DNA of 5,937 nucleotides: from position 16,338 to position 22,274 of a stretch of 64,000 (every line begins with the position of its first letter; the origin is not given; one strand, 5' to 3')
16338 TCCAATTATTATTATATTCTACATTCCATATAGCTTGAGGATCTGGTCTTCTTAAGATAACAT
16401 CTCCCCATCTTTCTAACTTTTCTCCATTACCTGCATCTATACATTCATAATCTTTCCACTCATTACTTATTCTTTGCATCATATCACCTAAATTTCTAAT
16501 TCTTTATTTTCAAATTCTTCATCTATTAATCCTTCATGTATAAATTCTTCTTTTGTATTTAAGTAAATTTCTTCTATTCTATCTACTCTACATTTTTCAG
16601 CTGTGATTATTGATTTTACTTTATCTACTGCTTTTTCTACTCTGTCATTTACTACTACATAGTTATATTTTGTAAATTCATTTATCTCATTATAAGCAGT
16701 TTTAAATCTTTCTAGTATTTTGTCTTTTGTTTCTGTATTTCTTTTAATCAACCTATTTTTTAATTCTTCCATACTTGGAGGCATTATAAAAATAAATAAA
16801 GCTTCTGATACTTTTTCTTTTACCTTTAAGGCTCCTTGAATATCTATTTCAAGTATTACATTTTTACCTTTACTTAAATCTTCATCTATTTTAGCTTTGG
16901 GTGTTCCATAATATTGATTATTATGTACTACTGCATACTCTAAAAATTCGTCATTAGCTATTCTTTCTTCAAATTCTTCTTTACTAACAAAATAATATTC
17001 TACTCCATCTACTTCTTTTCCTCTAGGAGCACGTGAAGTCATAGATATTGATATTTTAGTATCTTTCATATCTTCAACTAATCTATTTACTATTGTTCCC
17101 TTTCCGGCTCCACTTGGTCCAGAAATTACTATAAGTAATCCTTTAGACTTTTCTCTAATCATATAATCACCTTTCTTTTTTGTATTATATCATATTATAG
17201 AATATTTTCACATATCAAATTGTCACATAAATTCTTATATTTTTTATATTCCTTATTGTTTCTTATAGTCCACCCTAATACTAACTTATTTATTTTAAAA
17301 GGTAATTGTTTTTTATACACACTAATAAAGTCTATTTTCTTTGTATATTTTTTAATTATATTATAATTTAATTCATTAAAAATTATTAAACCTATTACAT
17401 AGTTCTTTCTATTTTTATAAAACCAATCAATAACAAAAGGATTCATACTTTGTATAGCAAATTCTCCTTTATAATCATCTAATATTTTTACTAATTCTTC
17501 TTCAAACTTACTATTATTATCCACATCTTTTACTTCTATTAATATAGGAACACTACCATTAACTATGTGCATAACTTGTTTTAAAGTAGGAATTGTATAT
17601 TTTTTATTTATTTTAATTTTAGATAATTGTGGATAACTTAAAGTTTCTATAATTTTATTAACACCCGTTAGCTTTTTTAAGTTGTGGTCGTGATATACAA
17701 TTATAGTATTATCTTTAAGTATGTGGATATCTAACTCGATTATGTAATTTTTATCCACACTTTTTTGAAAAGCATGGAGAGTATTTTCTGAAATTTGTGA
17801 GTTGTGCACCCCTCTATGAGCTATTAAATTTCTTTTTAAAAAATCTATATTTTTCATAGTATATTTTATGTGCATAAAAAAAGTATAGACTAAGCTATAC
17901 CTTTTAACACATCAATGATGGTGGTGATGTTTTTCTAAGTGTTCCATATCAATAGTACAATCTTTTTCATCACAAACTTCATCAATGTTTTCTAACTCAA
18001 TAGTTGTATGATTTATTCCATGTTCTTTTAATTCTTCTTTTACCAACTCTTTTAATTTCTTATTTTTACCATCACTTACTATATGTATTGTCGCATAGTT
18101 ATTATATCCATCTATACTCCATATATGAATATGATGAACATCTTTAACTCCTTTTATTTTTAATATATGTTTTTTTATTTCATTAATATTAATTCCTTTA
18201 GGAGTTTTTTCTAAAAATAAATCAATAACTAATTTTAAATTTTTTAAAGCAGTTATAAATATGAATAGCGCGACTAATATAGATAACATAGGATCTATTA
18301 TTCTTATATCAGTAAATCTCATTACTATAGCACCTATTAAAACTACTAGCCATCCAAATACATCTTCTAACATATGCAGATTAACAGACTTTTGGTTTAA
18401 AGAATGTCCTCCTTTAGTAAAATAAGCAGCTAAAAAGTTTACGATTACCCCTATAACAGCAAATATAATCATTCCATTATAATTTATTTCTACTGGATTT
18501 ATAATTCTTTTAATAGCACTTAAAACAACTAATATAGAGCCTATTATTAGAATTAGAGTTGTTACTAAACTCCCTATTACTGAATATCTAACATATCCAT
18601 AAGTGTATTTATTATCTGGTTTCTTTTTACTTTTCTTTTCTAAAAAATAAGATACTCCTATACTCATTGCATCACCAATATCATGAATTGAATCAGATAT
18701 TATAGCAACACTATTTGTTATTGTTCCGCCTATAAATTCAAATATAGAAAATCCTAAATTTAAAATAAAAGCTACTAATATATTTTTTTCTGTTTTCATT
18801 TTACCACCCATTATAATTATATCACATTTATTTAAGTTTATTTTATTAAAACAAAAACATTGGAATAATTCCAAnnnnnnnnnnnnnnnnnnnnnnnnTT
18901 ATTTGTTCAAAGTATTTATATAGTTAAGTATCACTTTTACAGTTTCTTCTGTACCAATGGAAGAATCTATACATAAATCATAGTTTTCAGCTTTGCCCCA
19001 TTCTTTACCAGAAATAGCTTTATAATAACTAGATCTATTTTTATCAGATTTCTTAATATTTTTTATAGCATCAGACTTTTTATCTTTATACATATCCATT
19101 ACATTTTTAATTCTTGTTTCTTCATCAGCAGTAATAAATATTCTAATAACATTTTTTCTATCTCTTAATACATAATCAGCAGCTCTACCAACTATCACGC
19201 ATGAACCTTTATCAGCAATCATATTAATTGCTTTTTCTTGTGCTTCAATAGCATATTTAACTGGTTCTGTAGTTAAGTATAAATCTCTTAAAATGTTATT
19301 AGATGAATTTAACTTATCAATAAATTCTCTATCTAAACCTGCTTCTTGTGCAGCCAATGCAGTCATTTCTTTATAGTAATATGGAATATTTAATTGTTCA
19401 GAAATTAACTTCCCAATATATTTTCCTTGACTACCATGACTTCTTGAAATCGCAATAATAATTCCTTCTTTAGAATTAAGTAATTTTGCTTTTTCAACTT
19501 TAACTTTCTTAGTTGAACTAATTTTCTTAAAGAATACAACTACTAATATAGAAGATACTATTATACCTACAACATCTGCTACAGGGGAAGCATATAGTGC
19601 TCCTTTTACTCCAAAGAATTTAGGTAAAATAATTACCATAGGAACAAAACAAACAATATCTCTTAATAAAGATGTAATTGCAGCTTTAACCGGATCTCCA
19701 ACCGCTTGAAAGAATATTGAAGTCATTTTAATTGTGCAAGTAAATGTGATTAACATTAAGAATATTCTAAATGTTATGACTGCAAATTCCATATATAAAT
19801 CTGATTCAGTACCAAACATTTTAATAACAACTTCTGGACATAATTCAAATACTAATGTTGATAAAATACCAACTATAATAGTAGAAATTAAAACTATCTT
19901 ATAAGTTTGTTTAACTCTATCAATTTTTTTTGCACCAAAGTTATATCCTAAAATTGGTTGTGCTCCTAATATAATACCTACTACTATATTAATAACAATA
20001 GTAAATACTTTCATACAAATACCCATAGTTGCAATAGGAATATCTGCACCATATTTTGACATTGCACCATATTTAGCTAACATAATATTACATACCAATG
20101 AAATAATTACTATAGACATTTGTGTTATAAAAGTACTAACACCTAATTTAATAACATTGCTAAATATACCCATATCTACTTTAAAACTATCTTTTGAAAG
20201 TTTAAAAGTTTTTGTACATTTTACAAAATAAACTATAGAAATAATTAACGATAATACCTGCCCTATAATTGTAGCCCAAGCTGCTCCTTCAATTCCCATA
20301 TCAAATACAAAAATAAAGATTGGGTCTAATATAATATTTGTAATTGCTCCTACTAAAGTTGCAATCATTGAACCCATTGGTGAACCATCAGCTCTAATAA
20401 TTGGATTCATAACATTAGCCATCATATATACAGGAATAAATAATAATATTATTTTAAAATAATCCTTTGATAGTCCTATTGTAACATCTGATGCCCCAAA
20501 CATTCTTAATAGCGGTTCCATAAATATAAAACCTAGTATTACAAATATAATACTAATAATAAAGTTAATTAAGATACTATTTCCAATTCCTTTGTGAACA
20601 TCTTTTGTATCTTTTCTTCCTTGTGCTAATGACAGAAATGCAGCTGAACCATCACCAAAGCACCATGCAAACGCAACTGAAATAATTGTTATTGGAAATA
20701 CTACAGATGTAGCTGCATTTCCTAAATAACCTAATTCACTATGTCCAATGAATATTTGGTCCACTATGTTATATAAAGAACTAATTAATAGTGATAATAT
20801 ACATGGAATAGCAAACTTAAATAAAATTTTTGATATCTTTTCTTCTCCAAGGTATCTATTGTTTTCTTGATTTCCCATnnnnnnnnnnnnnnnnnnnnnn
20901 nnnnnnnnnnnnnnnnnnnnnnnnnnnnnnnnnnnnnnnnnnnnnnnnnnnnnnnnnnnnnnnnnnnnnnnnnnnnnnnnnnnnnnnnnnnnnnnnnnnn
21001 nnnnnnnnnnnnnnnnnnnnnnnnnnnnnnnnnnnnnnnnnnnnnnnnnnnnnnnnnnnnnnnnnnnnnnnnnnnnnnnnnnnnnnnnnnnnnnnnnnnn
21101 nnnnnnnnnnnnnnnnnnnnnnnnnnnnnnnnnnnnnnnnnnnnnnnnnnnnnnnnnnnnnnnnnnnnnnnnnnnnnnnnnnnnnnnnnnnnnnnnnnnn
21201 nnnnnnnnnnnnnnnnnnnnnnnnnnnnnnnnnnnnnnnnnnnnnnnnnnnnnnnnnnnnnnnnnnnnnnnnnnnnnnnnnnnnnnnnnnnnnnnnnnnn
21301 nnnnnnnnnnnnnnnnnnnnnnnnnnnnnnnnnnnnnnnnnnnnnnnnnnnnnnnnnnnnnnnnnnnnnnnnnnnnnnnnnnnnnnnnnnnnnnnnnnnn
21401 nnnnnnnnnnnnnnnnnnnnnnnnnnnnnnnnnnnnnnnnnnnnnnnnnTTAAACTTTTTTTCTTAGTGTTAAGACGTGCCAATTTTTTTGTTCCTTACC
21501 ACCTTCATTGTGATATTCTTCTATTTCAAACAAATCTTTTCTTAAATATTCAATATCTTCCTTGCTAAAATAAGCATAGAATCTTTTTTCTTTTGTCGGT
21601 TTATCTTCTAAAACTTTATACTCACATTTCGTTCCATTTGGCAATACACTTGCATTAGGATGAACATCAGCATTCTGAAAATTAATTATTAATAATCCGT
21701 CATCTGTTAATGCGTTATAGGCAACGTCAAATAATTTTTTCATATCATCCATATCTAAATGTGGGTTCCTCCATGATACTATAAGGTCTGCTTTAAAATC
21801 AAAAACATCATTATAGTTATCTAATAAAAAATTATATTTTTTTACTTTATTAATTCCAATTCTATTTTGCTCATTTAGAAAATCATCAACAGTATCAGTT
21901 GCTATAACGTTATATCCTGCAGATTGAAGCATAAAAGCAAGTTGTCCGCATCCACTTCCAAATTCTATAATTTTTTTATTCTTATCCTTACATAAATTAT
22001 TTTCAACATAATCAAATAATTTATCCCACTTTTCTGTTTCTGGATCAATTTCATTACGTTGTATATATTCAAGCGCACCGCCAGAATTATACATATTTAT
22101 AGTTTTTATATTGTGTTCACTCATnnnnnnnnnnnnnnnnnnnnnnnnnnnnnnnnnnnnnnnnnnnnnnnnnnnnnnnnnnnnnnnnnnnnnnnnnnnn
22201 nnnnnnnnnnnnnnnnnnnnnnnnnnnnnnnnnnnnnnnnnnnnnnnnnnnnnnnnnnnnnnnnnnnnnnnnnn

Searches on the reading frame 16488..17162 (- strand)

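Call 10: search_protein_families(library=pfam, proteins=[window:16488-17162:-], max_evalue=0.01)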
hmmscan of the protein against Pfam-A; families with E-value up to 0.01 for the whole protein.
window:16488-17162:- (224 aa): 9 families
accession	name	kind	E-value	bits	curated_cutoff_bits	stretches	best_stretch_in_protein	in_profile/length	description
PF00625.27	Guanylate_kin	-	8.5e-50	169.4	25.2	1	10-188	4-181/182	Guanylate kinase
PF02223.23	Thymidylate_kin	-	4.1e-06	27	27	1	14-178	2-181/185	Thymidylate kinase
PF13238.12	AAA_18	-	4.5e-06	27.6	29.4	1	11-148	1-118/128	AAA domain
PF03193.22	RsgA_GTPase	-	0.00058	20.2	30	1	3-40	101-138/174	RsgA GTPase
PF00005.33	ABC_tran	-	0.0018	19.3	25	1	7-60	10-67/137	ABC transporter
PF13671.12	AAA_33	-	0.0022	18.7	27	0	10-105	1-76/143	AAA domain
PF25199.1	nSTAND_NTPase5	-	0.0036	17.6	34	0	4-33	37-66/145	Novel STAND NTPase 5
PF13207.12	AAA_17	-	0.0037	18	27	0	15-40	2-27/136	AAA domain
PF03266.21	NTPase_1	-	0.0058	16.9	23.9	0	11-40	2-31/168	NTPase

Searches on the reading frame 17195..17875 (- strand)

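Call 10: search_protein_families(library=pfam, proteins=[window:17195-17875:-], max_evalue=0.01)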
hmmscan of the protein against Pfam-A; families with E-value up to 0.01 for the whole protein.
window:17195-17875:- (226 aa): 1 family
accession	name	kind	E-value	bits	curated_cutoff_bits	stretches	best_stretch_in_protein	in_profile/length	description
PF03009.23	GDPD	-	1e-20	75.3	23.6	1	20-131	1-127/244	Glycerophosphoryl diester phosphodiesterase family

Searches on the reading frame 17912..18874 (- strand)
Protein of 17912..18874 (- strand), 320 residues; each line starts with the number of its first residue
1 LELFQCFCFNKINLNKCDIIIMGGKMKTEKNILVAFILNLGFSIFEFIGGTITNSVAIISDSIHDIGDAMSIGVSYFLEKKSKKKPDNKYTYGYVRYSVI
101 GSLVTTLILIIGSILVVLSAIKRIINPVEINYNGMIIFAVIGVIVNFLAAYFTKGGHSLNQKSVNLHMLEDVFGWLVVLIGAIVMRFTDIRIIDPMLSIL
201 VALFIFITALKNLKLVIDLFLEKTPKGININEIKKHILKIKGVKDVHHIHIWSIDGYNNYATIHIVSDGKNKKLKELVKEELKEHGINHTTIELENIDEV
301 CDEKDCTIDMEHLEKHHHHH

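Call 10: search_protein_families(library=pfam, proteins=[window:17912-18874:-], max_evalue=0.01)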
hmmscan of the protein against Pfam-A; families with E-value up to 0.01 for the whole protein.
window:17912-18874:- (320 aa): 3 families
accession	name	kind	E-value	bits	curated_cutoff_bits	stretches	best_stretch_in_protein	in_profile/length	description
PF01545.26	Cation_efflux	-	8.5e-43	146.9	26.6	1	32-214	1-191/198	Cation efflux family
PF16916.11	ZT_dimer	-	8.4e-09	35.8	26.7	1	225-295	1-76/78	Dimerisation domain of Zinc Transporter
PF14252.11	DUF4347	-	0.0088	16.3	24.6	0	252-301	40-87/164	Domain of unknown function (DUF4347)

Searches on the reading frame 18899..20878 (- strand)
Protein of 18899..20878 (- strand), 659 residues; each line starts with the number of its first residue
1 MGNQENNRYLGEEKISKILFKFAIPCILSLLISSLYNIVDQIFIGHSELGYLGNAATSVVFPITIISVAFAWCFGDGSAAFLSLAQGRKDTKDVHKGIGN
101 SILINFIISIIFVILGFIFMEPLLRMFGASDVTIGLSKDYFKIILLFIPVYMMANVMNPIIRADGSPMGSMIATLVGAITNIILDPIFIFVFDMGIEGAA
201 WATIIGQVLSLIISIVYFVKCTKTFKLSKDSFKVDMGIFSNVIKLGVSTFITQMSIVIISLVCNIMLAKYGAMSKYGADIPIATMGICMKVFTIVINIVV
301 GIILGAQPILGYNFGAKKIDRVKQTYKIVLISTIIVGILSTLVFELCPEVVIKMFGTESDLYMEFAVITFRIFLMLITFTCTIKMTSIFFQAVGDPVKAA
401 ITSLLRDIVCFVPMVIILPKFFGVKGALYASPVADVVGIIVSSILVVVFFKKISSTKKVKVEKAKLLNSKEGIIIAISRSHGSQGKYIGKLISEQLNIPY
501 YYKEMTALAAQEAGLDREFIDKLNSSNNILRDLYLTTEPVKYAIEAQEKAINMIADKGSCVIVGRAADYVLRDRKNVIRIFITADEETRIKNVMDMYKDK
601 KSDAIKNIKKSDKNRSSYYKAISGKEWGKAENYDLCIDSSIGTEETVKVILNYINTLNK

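Call 10: search_protein_families(library=pfam, proteins=[window:18899-20878:-], max_evalue=0.01)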
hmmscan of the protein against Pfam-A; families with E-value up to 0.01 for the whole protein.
window:18899-20878:- (659 aa): 3 families
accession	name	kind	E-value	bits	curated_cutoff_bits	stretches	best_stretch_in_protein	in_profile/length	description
PF13189.12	Cytidylate_kin2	-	1.2e-44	153.1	28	1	474-640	1-175/176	Cytidylate kinase-like family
PF01554.23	MatE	-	1.5e-37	129.2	24.9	2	25-187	1-161/161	MatE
PF01943.22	Polysacc_synt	-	1.7e-06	28.1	28.2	1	88-270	68-235/274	Polysaccharide biosynthesis protein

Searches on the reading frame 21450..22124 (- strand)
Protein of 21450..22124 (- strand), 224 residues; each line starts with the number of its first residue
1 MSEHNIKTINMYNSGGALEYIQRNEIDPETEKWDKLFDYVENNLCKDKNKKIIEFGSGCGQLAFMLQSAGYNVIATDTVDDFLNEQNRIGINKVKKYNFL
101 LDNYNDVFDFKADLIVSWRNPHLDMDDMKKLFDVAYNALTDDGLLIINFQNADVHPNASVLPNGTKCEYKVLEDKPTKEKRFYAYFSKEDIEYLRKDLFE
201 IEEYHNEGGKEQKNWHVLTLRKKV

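Call 10: search_protein_families(library=pfam, proteins=[window:21450-22124:-], max_evalue=0.01)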
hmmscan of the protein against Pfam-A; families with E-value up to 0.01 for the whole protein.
window:21450-22124:- (224 aa): 9 families
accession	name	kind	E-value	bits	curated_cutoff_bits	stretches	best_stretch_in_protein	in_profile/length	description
PF08242.18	Methyltransf_12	-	3.2e-06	28.2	30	1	53-145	1-98/98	Methyltransferase domain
PF13649.12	Methyltransf_25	-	5e-06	27.6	27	1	52-143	1-97/97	Methyltransferase domain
PF13489.12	Methyltransf_23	-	2.3e-05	24.6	27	1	42-157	15-125/164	Methyltransferase domain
PF05175.20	MTS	-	0.00026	21.1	23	1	42-148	25-139/170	Methyltransferase small domain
PF13847.12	Methyltransf_31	-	0.0014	18.8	27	1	47-151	2-113/145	Methyltransferase domain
PF05891.18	Methyltransf_PK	-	0.0018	18.3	27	1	43-149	50-161/218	AdoMet dependent proline di-methyltransferase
PF10294.15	Methyltransf_16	-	0.0019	18.4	21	1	45-92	43-92/174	Lysine methyltransferase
PF08241.18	Methyltransf_11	-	0.0031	18.5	21.2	1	54-147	2-95/95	Methyltransferase domain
PF06859.18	Bin3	-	0.0044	18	27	1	126-188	20-79/109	Bicoid-interacting protein 3 (Bin3)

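Call 72: search_dna_similar(query=window:21450-22124:-, collection=phages, mode=protein, max_rows=8)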
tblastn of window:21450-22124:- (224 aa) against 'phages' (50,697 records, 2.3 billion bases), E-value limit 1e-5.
No match.
